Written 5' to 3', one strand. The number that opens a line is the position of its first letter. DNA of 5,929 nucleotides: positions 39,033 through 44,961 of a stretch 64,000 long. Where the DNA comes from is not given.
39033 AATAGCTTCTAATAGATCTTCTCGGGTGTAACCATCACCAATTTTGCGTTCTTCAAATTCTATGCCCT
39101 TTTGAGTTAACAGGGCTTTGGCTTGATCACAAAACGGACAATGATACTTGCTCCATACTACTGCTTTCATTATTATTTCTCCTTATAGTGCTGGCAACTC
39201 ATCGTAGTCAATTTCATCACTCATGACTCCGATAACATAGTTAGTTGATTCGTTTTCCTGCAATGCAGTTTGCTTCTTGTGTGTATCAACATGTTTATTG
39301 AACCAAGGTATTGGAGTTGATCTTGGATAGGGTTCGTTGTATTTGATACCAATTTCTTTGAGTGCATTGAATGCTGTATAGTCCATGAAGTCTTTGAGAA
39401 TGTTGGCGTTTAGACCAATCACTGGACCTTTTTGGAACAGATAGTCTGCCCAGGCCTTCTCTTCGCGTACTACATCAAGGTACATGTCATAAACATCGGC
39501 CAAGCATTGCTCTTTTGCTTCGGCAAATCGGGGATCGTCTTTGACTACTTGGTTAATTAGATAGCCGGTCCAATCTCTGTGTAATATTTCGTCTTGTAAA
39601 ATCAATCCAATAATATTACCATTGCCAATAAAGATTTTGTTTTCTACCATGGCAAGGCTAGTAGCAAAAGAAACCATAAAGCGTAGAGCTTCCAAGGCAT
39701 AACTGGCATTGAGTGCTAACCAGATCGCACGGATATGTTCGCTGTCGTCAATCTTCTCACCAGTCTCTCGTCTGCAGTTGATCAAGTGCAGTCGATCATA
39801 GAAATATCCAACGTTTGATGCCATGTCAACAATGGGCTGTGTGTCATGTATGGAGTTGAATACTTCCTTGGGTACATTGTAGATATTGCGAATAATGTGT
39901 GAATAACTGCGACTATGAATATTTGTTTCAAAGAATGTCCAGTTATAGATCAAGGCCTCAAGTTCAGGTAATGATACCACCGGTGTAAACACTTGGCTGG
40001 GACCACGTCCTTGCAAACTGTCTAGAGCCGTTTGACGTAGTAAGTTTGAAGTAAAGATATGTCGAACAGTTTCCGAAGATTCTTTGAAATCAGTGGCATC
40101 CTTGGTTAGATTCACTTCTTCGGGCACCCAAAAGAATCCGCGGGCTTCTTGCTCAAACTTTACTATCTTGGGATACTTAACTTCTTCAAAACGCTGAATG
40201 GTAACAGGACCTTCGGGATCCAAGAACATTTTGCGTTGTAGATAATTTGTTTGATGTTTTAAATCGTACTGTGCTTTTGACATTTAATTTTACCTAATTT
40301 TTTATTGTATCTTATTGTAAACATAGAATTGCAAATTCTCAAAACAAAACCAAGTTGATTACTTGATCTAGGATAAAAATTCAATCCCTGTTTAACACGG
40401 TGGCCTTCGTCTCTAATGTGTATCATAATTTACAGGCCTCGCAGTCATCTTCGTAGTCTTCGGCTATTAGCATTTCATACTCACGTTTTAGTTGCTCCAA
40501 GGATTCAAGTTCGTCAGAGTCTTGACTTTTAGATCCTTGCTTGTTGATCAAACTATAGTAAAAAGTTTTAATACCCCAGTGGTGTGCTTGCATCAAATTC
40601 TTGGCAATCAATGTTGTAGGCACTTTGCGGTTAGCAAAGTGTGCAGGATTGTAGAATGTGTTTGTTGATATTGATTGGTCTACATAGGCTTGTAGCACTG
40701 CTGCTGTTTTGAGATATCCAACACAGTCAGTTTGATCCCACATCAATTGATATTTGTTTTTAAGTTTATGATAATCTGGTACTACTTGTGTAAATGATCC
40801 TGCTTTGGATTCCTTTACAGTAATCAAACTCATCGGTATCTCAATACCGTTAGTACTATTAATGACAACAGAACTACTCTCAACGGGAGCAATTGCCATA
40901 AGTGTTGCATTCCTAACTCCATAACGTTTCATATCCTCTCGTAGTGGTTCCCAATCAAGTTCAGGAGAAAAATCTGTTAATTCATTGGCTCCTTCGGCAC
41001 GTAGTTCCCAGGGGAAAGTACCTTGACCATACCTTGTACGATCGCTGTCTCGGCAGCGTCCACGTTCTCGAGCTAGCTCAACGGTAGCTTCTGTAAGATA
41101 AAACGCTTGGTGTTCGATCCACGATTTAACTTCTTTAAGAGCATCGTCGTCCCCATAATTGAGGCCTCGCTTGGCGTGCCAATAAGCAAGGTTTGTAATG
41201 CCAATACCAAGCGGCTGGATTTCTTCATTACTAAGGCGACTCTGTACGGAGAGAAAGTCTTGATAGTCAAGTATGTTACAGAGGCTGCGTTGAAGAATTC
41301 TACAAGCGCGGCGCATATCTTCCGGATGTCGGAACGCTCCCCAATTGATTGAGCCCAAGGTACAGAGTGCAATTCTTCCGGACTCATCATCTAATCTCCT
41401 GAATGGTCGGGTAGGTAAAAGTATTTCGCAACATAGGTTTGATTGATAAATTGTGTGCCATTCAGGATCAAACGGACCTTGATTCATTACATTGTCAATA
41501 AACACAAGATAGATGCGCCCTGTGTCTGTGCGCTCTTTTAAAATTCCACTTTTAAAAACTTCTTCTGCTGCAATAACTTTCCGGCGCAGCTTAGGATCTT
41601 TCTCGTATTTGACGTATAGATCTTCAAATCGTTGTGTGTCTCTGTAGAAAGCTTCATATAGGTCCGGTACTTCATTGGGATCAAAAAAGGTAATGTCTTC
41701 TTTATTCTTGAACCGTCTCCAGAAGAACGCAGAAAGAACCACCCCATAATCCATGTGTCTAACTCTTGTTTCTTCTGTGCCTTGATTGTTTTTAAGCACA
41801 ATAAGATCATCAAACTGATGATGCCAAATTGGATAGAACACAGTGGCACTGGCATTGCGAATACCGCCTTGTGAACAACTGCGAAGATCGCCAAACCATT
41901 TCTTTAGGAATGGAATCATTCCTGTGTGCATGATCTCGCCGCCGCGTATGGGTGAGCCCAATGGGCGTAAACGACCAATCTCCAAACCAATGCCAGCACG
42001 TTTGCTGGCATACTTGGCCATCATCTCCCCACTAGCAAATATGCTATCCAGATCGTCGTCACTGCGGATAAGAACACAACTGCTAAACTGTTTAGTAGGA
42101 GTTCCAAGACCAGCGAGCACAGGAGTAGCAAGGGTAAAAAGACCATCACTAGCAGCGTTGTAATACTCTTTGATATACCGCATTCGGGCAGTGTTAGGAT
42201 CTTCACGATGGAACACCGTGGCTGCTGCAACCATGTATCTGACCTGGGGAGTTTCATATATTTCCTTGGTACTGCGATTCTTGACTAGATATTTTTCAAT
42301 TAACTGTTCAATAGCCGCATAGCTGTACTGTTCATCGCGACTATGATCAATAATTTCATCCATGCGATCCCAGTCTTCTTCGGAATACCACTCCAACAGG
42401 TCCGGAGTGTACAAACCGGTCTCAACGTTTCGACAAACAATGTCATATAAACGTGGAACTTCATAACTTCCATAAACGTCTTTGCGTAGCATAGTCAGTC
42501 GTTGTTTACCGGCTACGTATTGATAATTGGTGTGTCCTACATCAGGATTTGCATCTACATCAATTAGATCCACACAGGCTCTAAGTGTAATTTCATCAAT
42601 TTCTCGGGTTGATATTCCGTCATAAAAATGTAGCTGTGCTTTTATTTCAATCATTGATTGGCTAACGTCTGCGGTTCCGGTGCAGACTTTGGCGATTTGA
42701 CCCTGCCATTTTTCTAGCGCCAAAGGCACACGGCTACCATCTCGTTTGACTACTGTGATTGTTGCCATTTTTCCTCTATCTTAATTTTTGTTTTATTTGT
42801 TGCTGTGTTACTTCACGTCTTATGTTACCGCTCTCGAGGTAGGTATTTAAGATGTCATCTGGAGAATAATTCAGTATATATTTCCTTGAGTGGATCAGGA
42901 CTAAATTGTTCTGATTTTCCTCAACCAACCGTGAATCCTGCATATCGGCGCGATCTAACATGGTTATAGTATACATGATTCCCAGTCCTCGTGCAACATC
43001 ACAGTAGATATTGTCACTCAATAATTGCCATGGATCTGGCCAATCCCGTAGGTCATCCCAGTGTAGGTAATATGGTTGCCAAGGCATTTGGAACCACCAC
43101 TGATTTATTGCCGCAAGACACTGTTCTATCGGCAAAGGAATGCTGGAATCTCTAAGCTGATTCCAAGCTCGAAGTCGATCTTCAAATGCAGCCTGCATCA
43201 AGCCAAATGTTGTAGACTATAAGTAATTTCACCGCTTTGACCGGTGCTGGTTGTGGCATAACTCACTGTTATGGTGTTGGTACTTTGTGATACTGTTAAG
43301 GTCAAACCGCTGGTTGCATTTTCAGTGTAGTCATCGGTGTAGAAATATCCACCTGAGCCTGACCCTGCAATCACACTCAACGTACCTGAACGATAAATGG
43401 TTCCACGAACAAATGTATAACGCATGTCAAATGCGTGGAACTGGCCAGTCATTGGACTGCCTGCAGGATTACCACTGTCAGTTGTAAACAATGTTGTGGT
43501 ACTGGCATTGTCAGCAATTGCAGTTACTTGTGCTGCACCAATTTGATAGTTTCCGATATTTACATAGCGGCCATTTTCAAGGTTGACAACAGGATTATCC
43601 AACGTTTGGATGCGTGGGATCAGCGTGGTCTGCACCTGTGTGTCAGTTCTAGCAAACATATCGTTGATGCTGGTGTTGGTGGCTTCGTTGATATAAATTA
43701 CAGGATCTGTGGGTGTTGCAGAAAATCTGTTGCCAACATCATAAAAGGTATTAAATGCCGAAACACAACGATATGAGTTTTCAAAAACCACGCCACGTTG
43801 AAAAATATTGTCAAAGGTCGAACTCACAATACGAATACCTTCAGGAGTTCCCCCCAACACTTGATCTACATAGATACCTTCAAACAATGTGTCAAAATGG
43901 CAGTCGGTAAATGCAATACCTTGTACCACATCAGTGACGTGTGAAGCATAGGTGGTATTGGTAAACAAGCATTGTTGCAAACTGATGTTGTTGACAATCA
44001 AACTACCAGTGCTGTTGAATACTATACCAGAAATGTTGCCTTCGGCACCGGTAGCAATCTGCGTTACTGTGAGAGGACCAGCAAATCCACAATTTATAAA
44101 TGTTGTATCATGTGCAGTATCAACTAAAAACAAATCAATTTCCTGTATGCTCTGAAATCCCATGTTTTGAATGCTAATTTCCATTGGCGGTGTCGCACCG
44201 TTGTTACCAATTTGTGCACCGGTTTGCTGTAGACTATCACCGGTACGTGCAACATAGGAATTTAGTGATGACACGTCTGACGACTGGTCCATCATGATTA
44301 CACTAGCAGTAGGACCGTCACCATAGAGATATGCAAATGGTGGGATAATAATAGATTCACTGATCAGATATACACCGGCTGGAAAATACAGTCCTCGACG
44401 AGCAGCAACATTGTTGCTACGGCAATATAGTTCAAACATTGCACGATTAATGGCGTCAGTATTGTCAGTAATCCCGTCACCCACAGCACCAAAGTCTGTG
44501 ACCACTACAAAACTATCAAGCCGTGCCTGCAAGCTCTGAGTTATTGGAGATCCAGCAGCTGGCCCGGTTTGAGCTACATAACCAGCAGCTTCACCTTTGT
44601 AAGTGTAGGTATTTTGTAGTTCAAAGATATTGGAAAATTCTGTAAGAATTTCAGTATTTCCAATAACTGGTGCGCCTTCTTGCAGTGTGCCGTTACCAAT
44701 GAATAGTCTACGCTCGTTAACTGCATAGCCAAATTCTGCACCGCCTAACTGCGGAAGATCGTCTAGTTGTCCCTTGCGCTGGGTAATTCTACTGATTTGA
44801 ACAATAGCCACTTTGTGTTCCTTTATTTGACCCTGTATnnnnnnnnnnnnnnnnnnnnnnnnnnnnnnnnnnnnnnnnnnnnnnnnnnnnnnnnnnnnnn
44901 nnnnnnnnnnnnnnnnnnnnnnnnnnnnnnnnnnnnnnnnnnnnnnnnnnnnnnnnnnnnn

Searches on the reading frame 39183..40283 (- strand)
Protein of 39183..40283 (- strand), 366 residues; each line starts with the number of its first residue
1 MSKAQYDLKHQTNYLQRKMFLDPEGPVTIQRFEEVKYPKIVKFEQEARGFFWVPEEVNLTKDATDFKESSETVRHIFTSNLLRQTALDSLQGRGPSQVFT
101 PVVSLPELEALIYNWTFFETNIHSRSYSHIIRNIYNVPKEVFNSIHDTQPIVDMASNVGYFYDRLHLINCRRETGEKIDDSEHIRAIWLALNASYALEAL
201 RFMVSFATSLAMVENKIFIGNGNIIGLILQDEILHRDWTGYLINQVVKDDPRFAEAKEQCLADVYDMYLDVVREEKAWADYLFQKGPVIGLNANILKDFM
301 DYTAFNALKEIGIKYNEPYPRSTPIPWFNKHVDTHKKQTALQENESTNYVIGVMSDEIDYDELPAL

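Call 9: search_protein_families(library=pfam, proteins=[window:39183-40283:-])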
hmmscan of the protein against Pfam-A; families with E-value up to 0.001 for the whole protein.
window:39183-40283:- (366 aa): 1 family
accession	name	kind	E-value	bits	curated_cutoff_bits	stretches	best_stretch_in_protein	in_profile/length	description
PF00268.27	Ribonuc_red_sm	-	1.5e-40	139.8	33.6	1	34-314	6-271/281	Ribonucleotide reductase, small chain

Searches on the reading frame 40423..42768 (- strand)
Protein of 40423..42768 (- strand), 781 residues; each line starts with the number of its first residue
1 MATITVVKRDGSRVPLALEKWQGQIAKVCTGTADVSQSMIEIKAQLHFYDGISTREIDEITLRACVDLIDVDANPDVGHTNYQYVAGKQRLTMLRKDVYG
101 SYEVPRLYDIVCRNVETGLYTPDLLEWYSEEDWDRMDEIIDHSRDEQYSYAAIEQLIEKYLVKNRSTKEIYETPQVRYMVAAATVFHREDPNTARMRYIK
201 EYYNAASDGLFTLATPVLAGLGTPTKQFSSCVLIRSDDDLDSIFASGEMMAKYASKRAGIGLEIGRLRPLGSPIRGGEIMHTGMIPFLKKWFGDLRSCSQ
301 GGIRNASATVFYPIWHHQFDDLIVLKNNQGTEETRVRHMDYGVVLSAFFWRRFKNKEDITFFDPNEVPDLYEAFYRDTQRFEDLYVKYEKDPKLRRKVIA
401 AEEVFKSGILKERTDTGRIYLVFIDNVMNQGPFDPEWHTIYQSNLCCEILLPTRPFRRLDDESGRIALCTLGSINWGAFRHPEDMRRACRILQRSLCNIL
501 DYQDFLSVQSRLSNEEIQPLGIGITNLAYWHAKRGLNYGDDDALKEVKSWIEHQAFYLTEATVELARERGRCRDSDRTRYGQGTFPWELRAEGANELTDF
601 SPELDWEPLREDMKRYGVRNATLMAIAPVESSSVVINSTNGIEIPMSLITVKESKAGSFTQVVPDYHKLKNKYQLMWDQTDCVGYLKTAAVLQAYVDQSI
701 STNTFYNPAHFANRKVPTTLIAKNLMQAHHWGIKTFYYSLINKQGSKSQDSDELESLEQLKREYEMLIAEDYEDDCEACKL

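Call 8: search_dna_similar(query=window:40423-42768:-, collection=phages, mode=protein, max_rows=15)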
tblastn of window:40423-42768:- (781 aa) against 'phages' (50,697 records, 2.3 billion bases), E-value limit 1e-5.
The search stops at 5000 records and this limit was reached: more records match than are counted here, and every count below describes the 5000 best-scoring records only.
Records with a match: at least 5000; places in all: 5057; records where one place covers at least 80% of the query: 4250.
Best place of each record, by identity: 60-80% 1; <60% 4999.
By first word of the organism name: Escherichia 1138; Vibrio 596; Salmonella 571; Klebsiella 458; Synechococcus 377; Staphylococcus 295; Bacillus 248; Shigella 118; Pseudomonas 107; Acinetobacter 80; and 80 more.
By host as written in the record: - 1017; Escherichia coli 420; Klebsiella pneumoniae 153; Synechococcus 107; Staphylococcus aureus 93; Escherichia coli O157:H7 65; Salmonella enterica subsp. enterica serovar Enteritidis PT1 60; Salmonella enterica 60; and 1025 more.
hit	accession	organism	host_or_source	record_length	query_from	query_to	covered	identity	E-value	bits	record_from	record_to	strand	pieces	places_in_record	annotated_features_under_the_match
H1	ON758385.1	Xanthomonas phage BUDD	Xanthomonas sp.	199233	5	781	99%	59.6%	0e+0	923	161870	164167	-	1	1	ribonucleotide reductase, alpha subunit | hypothetical protein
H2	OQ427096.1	Xanthomonas phage X1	Xanthomonas campestris pv. campestris ...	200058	4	747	95%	60.5%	0e+0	921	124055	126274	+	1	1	ribonucleotide reductase, alpha subunit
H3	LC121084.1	Ralstonia phage RSP15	-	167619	1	781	100%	55.3%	0e+0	882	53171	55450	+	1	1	ribonucleotide-diphosphate reductase subunit alpha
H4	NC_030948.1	Ralstonia phage RSP15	-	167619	1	781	100%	55.3%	0e+0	882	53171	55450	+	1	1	ribonucleotide reductase large subunit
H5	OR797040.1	Stenotrophomonas phage vB_SmaM_Bhz51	Stenotrophomonas maltophilia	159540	6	781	99%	53.2%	0e+0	855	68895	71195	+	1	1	putative ribonucleoside-diphosphate reductase 1 subunit alpha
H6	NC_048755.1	Stenotrophomonas phage YB07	Stenotrophomonas maltophilia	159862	6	781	99%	53.2%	0e+0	854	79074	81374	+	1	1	ribonucleotide reductase large subunit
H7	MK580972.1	Stenotrophomonas phage YB07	Stenotrophomonas maltophilia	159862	6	781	99%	53.2%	0e+0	854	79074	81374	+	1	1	ribonucleotide reductase large subunit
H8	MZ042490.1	Stenotrophomonas phage BUCT608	Stenotrophomonas maltophilia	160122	6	781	99%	53.2%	0e+0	854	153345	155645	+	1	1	ribonucleotide reductase of class Ia (aerobic)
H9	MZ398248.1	Stenotrophomonas phage BUCT608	Stenotrophomonas maltophilia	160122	6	781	99%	53.2%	0e+0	854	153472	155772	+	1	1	ribonucleotide reductase of class Ia (aerobic), alpha subunit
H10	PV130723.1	Stenotrophomonas phage Yut2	Stenotrophomonas maltophilia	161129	6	781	99%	53.2%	0e+0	852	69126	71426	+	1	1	ribonucleotide reductase large subunit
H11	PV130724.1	Stenotrophomonas phage Yut3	Stenotrophomonas maltophilia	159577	6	781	99%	53.2%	0e+0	852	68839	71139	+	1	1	ribonucleotide reductase large subunit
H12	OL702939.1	Stenotrophomonas maltophilia phage vB_SmaM_Ps15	Stenotrophomonas maltophilia AP143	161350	6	781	99%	53.0%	0e+0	853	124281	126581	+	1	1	ribonucleotide reductase A subunit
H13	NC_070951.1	Stenotrophomonas maltophilia phage vB_SmaM_Ps15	Stenotrophomonas maltophilia AP143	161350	6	781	99%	53.0%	0e+0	853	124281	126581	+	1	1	ribonucleotide reductase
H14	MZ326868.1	Stenotrophomonas phage Marzo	Stenotrophomonas maltophilia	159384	6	781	99%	53.0%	0e+0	853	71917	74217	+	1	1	ribonucleoside diphosphate reductase subunit alpha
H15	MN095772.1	Stenotrophomonas phage Moby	Stenotrophomonas maltophilia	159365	6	781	99%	53.0%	0e+0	852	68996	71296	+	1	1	ribonucleoside diphosphate reductase alpha subunit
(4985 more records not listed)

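Call 9: search_protein_families(library=pfam, proteins=[window:40423-42768:-])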
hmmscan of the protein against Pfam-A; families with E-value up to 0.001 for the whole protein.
window:40423-42768:- (781 aa): 3 families
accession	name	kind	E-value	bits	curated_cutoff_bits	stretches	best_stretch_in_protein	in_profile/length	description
PF02867.20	Ribonuc_red_lgC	-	2.4e-109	366.8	23.9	1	229-738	1-522/523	Ribonucleotide reductase, barrel domain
PF00317.26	Ribonuc_red_lgN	-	4.8e-16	59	28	1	147-225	2-76/77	Ribonucleotide reductase, all-alpha domain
PF03477.21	ATP-cone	-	1.7e-06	28.9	25.8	1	5-93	2-84/88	ATP cone domain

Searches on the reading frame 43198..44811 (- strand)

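Call 9: search_protein_families(library=pfam, proteins=[window:43198-44811:-])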
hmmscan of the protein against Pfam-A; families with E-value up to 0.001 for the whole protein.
window:43198-44811:- (537 aa): 1 family
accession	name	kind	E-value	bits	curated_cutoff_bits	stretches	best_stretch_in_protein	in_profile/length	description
PF12708.12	Pect-lyase_RHGA_epim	-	3.9e-18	66.5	27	1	101-297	1-192/213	Rhamnogalacturonase A/epimerase, pectate lyase-like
